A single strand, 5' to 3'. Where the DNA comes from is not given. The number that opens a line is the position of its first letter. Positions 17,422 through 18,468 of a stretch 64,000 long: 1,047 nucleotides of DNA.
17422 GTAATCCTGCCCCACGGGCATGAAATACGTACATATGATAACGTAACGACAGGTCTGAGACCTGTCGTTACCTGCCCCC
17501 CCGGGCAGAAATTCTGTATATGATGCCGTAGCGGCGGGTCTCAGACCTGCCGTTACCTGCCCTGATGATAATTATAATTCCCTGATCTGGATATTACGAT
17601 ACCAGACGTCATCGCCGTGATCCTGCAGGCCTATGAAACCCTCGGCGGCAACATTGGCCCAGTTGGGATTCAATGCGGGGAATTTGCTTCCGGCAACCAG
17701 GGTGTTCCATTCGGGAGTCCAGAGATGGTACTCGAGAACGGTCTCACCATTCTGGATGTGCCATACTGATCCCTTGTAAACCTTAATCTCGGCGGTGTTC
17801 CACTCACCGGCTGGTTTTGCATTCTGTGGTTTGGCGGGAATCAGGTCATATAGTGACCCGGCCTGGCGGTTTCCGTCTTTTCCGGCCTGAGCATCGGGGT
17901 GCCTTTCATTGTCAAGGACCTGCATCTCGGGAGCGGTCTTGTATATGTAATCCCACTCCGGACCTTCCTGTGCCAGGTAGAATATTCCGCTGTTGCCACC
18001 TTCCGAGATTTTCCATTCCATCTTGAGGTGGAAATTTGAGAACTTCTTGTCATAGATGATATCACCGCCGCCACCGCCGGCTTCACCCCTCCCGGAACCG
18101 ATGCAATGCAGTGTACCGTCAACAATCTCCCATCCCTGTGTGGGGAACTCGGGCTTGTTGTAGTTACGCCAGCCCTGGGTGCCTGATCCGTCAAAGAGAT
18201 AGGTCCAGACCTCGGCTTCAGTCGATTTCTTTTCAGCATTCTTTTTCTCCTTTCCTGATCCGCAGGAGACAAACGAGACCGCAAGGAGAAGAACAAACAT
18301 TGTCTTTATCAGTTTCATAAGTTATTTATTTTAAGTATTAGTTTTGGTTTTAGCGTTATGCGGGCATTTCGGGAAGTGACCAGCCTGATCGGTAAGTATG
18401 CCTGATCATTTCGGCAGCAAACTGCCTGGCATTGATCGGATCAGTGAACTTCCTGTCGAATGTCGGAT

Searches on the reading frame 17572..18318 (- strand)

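Call 48: search_protein_families(library=pfam, proteins=[window:17572-18318:-], max_evalue=0.00001)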
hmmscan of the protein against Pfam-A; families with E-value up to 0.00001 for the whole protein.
window:17572-18318:- (248 aa): 1 family
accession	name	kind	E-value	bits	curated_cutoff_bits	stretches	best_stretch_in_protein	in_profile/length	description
PF06439.18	3keto-disac_hyd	-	1.1e-52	179.2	26.8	1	38-246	2-187/187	3-keto-disaccharide hydrolase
